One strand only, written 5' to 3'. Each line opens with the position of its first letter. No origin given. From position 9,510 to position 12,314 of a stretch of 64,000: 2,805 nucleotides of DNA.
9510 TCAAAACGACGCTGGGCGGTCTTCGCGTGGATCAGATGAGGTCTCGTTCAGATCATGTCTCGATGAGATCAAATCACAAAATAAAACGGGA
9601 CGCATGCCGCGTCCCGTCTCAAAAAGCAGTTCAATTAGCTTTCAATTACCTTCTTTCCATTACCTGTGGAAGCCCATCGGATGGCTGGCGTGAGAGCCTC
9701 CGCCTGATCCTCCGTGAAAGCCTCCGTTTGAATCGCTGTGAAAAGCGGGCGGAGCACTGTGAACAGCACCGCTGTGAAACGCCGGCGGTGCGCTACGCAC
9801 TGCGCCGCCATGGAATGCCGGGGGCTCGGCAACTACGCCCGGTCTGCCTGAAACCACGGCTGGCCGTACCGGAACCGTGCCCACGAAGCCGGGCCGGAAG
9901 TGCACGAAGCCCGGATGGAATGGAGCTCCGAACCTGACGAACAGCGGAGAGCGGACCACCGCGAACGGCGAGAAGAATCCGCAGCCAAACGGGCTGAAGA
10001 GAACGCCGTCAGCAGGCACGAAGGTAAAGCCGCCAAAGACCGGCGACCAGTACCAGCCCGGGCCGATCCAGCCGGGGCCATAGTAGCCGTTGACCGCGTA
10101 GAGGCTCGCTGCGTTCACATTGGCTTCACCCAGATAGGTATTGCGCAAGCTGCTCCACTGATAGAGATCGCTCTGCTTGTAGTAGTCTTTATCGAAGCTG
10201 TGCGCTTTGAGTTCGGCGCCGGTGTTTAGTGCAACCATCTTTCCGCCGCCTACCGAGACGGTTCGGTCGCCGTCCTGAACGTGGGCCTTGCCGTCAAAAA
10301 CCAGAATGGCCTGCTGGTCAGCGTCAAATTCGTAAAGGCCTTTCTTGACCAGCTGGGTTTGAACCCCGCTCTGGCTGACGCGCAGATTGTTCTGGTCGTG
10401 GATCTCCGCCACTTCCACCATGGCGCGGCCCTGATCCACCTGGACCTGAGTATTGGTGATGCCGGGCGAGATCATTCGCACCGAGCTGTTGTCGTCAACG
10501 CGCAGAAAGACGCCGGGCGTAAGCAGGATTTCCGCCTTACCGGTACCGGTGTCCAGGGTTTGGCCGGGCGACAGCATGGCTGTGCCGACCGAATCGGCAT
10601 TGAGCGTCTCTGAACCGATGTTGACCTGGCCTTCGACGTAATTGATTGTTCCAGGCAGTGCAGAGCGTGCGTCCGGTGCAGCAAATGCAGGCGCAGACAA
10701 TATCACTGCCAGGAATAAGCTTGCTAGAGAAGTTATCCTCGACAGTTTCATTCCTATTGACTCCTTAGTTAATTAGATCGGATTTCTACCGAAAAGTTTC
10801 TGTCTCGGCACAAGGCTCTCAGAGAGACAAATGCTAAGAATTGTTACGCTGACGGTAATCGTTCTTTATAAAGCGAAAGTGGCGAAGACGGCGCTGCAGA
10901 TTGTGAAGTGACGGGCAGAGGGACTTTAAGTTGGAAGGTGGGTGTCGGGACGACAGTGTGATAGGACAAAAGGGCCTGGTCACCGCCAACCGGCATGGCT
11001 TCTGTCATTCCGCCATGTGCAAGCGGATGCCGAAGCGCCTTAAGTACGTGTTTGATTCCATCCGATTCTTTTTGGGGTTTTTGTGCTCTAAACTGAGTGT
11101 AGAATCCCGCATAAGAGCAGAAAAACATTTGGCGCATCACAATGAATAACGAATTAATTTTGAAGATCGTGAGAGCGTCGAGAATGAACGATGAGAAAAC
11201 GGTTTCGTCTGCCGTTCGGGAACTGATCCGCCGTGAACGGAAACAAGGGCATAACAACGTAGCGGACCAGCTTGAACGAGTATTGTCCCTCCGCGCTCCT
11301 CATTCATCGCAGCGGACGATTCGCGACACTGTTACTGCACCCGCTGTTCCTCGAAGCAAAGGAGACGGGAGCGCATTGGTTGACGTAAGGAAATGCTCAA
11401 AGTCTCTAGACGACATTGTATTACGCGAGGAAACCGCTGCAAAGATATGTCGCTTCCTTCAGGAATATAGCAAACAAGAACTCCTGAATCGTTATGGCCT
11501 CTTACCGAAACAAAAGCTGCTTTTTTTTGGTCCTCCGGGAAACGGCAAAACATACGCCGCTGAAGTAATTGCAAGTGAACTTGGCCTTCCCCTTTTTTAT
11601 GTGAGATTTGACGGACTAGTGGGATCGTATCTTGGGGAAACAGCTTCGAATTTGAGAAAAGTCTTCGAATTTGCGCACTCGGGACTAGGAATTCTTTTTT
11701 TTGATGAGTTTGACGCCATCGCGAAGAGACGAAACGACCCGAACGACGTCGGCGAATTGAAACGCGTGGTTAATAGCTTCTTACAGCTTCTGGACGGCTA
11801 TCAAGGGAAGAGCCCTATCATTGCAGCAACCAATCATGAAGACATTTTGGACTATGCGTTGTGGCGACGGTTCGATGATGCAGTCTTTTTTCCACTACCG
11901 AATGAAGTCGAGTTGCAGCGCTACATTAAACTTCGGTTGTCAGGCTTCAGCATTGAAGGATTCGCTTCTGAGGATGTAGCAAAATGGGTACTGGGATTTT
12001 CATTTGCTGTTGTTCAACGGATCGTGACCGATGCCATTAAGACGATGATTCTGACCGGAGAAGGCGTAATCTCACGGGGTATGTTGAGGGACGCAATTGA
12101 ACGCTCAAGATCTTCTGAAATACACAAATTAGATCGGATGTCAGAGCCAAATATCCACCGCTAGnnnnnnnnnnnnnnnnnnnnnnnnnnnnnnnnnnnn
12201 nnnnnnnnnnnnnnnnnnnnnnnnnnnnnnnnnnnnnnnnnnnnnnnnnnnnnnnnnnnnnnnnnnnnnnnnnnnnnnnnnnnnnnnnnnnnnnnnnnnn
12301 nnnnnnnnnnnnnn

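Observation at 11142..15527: AAA+ ATPase + 805-aa S8 subtilase pair (IetAS-like) in an AT-richer islet, next to an HNH-repeat/PD-(D/E)xK-like gene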

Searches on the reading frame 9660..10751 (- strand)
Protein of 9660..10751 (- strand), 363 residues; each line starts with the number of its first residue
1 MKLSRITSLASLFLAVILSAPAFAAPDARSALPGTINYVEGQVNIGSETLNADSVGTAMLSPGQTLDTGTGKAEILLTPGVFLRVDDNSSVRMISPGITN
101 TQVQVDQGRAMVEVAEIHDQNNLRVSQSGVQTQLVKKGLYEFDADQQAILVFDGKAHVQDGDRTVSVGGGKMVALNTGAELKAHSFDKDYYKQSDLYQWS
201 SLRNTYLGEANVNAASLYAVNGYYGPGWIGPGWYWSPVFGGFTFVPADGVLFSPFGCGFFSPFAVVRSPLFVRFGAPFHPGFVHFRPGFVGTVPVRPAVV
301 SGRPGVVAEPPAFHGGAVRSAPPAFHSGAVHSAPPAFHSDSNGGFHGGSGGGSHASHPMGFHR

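Call 40: search_protein_families(library=pfam, proteins=[window:9660-10751:-], max_evalue=0.01)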
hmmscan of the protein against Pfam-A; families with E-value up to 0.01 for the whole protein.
window:9660-10751:- (363 aa): 1 family
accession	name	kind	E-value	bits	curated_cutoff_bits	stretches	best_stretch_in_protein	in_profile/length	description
PF04773.18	FecR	-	6.2e-06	27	24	1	65-155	2-95/97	FecR protein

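Call 55: find_homologous_proteins(query=window:9660-10751:-, max_evalue=1e-20)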
Query window:9660-10751:- (363 aa): 4003 proteins with E <= 1e-20 among 8000 candidates; the best 120 are listed.
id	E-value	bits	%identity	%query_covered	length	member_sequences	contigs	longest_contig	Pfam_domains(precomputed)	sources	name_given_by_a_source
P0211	7.2e-215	731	89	100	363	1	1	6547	PF04773.19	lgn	-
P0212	3.8e-183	627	78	93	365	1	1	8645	PF04773.19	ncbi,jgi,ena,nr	ncbi:MAG TPA: FecR domain-containing protein [Candidatus Angelobacter sp.]|nr:FecR domain-containing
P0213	1.9e-177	608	100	75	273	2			PF04773.19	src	-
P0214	1.4e-176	605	76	93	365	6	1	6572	PF04773.19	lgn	-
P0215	2.2e-174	598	75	93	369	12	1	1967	PF04773.19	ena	-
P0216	1.3e-169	582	74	93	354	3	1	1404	PF04773.19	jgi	jgi:hypothetical protein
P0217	3.2e-168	578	75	93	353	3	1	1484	PF04773.19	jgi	jgi:hypothetical protein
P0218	7.4e-166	570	74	89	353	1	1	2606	PF04773.19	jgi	jgi:hypothetical protein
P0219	5.0e-165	567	78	85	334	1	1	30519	PF04773.19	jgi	jgi:FecR protein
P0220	2.4e-163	562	71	100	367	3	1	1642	PF04773.19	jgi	-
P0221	6.4e-162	557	75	92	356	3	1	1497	PF04773.19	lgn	-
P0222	3.7e-160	551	77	85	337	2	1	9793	PF04773.19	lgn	-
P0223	2.3e-159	549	74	90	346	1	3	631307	PF04773.19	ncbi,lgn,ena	-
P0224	7.5e-158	544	70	100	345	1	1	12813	PF04773.19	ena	-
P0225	2.1e-156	539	69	100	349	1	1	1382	PF04773.19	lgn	-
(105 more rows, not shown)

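Call 56: find_encoding_contigs(protein=P0211, flank=10000, max_places=2)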
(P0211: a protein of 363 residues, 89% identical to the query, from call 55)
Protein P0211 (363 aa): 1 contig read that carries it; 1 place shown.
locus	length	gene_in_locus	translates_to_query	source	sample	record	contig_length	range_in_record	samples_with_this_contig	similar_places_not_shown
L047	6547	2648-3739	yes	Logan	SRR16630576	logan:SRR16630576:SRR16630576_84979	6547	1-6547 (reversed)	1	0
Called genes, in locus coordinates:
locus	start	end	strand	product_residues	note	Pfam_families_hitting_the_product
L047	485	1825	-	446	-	PF03069:FmdA_AmdA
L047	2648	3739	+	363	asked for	PF04773:FecR (faint)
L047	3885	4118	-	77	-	-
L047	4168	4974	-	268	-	PF01887:SAM_HAT_N, PF20257:SAM_HAT_C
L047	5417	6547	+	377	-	?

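Call 57: find_encoding_contigs(protein=P0219, flank=10000, max_places=2)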
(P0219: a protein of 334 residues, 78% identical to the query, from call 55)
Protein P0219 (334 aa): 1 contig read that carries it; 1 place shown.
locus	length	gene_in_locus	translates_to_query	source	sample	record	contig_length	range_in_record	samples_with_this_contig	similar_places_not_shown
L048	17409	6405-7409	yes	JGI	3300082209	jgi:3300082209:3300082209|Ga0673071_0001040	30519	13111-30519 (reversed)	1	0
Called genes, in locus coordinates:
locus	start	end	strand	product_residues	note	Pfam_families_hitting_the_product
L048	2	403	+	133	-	?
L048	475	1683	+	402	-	PF28597:T2SSF_N, PF00482:T2SSF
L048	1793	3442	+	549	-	PF25323:6TM_PilS, PF00989:PAS (faint), PF00512:HisKA, PF02518:HATPase_c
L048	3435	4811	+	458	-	PF00072:Response_reg, PF00158:Sigma54_activat, PF14532:Sigma54_activ_2, PF00004:AAA (weak), PF07728:AAA_5, PF25601:AAA_lid_14, PF02954:HTH_8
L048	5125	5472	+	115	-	PF03551:PadR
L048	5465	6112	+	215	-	-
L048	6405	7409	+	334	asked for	PF04773:FecR (weak)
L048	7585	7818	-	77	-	-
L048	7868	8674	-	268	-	PF01887:SAM_HAT_N, PF20257:SAM_HAT_C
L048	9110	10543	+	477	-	PF00072:Response_reg, PF00158:Sigma54_activat, PF14532:Sigma54_activ_2, PF07728:AAA_5, PF25601:AAA_lid_14, PF02954:HTH_8, PF18024:HTH_50 (faint)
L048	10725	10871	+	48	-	PF18919:DUF5670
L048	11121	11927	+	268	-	PF08003:Methyltransf_9, PF13489:Methyltransf_23, PF08241:Methyltransf_11, PF08242:Methyltransf_12, PF13649:Methyltransf_25, PF13847:Methyltransf_31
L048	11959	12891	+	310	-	-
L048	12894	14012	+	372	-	PF01073:3Beta_HSD, PF01370:Epimerase, PF02719:Polysacc_synt_2, PF05368:NmrA, PF07993:NAD_binding_4, PF13460:NAD_binding_10, PF16363:GDP_Man_Dehyd, PF01370:Epimerase, +2 more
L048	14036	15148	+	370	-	PF01073:3Beta_HSD, PF01370:Epimerase, PF02719:Polysacc_synt_2, PF07993:NAD_binding_4, PF16363:GDP_Man_Dehyd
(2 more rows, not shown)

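Call 58: find_encoding_contigs(protein=P0223, flank=10000, max_places=2)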
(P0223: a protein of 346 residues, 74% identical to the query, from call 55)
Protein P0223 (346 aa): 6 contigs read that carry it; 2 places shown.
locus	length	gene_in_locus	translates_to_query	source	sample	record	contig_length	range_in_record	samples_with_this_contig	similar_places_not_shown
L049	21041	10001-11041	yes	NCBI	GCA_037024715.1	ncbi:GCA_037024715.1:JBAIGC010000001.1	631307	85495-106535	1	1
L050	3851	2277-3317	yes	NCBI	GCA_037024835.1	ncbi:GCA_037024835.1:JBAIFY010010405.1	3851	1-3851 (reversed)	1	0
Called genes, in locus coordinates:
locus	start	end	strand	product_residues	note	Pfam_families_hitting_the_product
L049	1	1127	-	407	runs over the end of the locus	PF00756:Esterase, PF12146:Hydrolase_4 (weak)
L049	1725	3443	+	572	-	PF05157:MshEN, PF00437:T2SSE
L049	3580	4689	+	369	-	PF00437:T2SSE, PF13401:AAA_22 (faint)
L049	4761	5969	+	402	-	PF28597:T2SSF_N, PF00482:T2SSF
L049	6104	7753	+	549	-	PF25323:6TM_PilS, PF00989:PAS (faint), PF00512:HisKA, PF02518:HATPase_c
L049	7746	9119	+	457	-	PF00072:Response_reg, PF00158:Sigma54_activat, PF14532:Sigma54_activ_2, PF00004:AAA (weak), PF07728:AAA_5, PF25601:AAA_lid_14, PF02954:HTH_8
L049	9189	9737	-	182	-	-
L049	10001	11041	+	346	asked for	PF04773:FecR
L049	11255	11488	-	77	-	-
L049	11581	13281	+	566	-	-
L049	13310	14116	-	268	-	PF01887:SAM_HAT_N, PF20257:SAM_HAT_C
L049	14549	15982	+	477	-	PF00072:Response_reg, PF00158:Sigma54_activat, PF14532:Sigma54_activ_2, PF07728:AAA_5, PF25601:AAA_lid_14, PF02954:HTH_8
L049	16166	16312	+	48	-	PF18919:DUF5670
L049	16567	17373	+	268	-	PF08003:Methyltransf_9, PF13489:Methyltransf_23, PF08241:Methyltransf_11, PF08242:Methyltransf_12, PF13649:Methyltransf_25, PF13847:Methyltransf_31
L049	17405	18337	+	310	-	-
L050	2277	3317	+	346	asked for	PF04773:FecR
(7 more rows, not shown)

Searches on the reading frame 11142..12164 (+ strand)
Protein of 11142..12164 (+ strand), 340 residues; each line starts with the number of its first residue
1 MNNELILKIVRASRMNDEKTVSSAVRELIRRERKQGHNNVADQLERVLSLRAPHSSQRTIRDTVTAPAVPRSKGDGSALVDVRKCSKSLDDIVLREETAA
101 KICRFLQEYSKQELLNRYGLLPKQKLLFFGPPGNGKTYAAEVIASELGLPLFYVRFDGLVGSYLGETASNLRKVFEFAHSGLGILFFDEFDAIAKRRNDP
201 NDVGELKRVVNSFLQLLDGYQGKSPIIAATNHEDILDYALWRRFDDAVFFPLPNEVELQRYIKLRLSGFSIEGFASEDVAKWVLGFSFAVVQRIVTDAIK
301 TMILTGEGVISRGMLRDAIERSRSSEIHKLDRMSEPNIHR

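Call 3: search_protein_families(library=padloc, proteins=[window:11142-12164:+], max_evalue=0.01)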
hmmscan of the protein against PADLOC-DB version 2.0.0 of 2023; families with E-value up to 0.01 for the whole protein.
window:11142-12164:+ (340 aa): 7 families
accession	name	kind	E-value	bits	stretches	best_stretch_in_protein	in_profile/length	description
PDLC02196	IetA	-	1.2e-92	309.3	1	4-328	5-327/374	-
PDLC04232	IetA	-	1.7e-80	268.9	1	3-324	4-318/330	-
PDLC02195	IetA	-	9.6e-77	256.9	1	3-308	4-322/395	-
PDLC04231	IetA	-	4.6e-57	191.8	1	3-263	4-257/262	-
PDLC00914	TRIP13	-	6.1e-11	40.3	1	127-281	75-246/302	TRIP13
PDLC00915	TRIP13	-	3.5e-06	24.6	1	126-268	66-226/302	TRIP13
PDLC03838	DolB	-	0.0086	13.3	0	126-152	169-195/375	-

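Call 4: search_protein_families(library=pfam, proteins=[window:11142-12164:+], max_evalue=0.1)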
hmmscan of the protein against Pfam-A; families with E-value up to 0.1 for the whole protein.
window:11142-12164:+ (340 aa): 8 families
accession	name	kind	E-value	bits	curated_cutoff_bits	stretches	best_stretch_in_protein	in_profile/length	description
PF00004.35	AAA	-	4.3e-31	108.5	21.2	1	126-252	1-131/131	ATPase family associated with various cellular activities (AAA)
PF05496.18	RuvB_N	-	0.0016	18.6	27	1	125-151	35-61/159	Holliday junction DNA helicase RuvB P-loop domain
PF07724.20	AAA_2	-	0.0034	17.9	27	0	172-219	56-101/166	AAA domain (Cdc48 subfamily)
PF07728.20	AAA_5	-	0.0077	16.7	22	1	126-157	2-34/139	AAA domain (dynein-related subfamily)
PF13207.12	AAA_17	-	0.013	16.2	27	0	129-152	1-24/136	AAA domain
PF00910.28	RNA_helicase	-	0.022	15.7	21.5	1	127-212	2-77/105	RNA helicase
PF01695.23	IstB_IS21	-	0.068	13.1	24.1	0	123-160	92-132/238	IstB-like ATP binding protein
PF01078.27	Mg_chelatase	-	0.074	12.9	20.3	0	125-145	24-44/207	Magnesium chelatase, subunit ChlI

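Call 5: search_protein_families(library=ncbifam, proteins=[window:11142-12164:+], max_evalue=0.1)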
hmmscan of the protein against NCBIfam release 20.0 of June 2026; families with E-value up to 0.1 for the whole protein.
window:11142-12164:+ (340 aa): 32 families (the best 25 are shown)
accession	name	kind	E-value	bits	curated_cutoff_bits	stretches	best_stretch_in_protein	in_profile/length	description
NF042959.1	IteA_antiphage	equivalog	8.7e-76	255.4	510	1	5-315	6-317/367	anti-phage ATPase IteA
NF003069.1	PRK03992.1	subfamily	3e-29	102.3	500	1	110-325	152-375/379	proteasome-activating nucleotidase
TIGR01242.2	TIGR01242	subfamily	5.3e-29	101.3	500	1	110-324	135-357/362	proteasome-activating nucleotidase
TIGR01241.2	FtsH_fam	equivalog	4.5e-27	95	600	1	100-323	175-403/598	ATP-dependent zinc metalloprotease FtsH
TIGR01243.1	CDC48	subfamily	1.2e-25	90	802.65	1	111-299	475-669/733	CDC48 family AAA ATPase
NF047747.1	PrtsmActNtasePan2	equivalog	7.3e-22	78.1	700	1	110-321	172-391/397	proteasome-activating nucleotidase Pan2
NF041006.2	cell_div_CdvC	equivalog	1.1e-21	77.2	650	1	88-299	101-319/370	cell division protein CdvC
NF008004.0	PRK10733.1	equivalog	4.5e-21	74.5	1008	1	97-299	162-369/644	ATP-dependent zinc metalloprotease FtsH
NF047748.1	PrtsmActNtasePan1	equivalog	1.9e-19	70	750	1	111-301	170-368/405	proteasome-activating nucleotidase Pan1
TIGR03689.1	pup_AAA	equivalog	5.1e-14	51.9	504.75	1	109-242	202-352/512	proteasome ATPase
NF003229.0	PRK04195.1-5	equivalog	9.3e-10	37.8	280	1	87-211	14-132/413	replication factor C large subunit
TIGR03922.1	T7SS_EccA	equivalog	7e-09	34.8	466.65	1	124-229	313-422/557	type VII secretion AAA-ATPase EccA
NF003745.1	PRK05342.1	equivalog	5e-07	28.9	359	1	78-232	58-227/418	ATP-dependent Clp protease ATP-binding subunit ClpX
TIGR00382.1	clpX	equivalog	4.1e-05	22.7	370.75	1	120-201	114-202/414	ATP-dependent protease ATP-binding subunit ClpX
TIGR02881.1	spore_V_K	equivalog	6.3e-05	22.2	422.95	1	125-204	44-126/261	stage V sporulation protein K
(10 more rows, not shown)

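Call 24: search_solved_structures(query=window:11142-12164:+, max_evalue=1e-10)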
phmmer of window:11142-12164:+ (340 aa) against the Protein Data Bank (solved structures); distinct sequences matched with E-value up to 1e-10: 264 (the best 60 are shown).
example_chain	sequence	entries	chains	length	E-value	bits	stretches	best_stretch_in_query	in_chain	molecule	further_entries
9m4n_A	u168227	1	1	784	7.3e-51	176.6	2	111-303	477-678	Cell division control protein 48 homolog A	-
9m3v_A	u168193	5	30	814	8.2e-51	176.4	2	111-303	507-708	Cell division control protein 48 homolog A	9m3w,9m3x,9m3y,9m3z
6oaa_B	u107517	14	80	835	4.5e-50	174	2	114-302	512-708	Cell division control protein 48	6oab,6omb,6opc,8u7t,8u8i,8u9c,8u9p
8dar_A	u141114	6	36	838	4.5e-50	174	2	114-302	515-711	Cell division control protein 48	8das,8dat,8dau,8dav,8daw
7wub_D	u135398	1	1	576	7.1e-50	173.3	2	113-304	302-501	Transitional endoplasmic reticulum ATPase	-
9ox9_A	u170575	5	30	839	7.7e-50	173.2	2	112-303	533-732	vesicle-fusing ATPase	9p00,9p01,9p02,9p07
7rlh_A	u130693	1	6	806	9.2e-50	173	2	113-304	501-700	Transitional endoplasmic reticulum ATPase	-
7wub_C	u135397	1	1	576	9.2e-50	172.9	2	113-303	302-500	Transitional endoplasmic reticulum ATPase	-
7rlg_A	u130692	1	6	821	9.7e-50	172.9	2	113-304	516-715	Transitional endoplasmic reticulum ATPase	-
6mck_A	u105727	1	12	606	1.1e-49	172.7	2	113-304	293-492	Transitional endoplasmic reticulum ATPase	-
5c18_A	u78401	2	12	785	1.2e-49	172.6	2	113-311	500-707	Transitional endoplasmic reticulum ATPase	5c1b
6oa9_A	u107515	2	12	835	1.2e-49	172.6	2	114-302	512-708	Cell division control protein 48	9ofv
7rlb_A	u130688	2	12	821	1.7e-49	172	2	113-304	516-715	Transitional endoplasmic reticulum ATPase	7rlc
7rlj_A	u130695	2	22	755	1.7e-49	172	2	113-304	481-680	Transitional endoplasmic reticulum ATPase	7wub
8yka_A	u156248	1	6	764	1.8e-49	172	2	113-304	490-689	Transitional endoplasmic reticulum ATPase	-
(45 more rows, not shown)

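Call 73: search_protein_families(library=phrogs, proteins=[window:11142-12164:+], max_evalue=0.01)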
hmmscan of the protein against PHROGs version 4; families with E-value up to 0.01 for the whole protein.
window:11142-12164:+ (340 aa): 13 families
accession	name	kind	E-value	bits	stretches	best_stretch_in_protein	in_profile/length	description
phrog_3757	-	unknown function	2.7e-98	330.7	1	2-326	3-331/367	-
phrog_10401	-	other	2.2e-28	100.4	1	77-257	426-591/667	ATPase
phrog_9172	-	unknown function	8.8e-24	85.2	1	118-306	103-304/509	-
phrog_30773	-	unknown function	5.1e-22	78.9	1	101-299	177-381/666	-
phrog_8638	-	unknown function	5.6e-17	62.5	1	117-310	299-501/568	-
phrog_7485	-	unknown function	9.5e-15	55.5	1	61-264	166-373/430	-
phrog_4339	-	unknown function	6e-12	46.4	1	7-221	217-395/552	-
phrog_168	-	DNA, RNA and nucleotide metabolism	1.8e-07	32.1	1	88-301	19-203/314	clamp loader of DNA polymerase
phrog_29662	-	other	2.7e-06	27.4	1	126-289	352-508/548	ATP-dependent protease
phrog_11838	-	DNA, RNA and nucleotide metabolism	1.7e-05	25.2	1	87-155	14-72/420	clamp loader of DNA polymerase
phrog_5846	-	DNA, RNA and nucleotide metabolism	0.0014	18.9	1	123-151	38-66/380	clamp loader of DNA polymerase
phrog_249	-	moron, auxiliary metabolic gene and host takeover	0.0025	18.2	1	120-192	124-204/380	porphyrin biosynthesis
phrog_5534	-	unknown function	0.0063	16.8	1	128-220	32-127/273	-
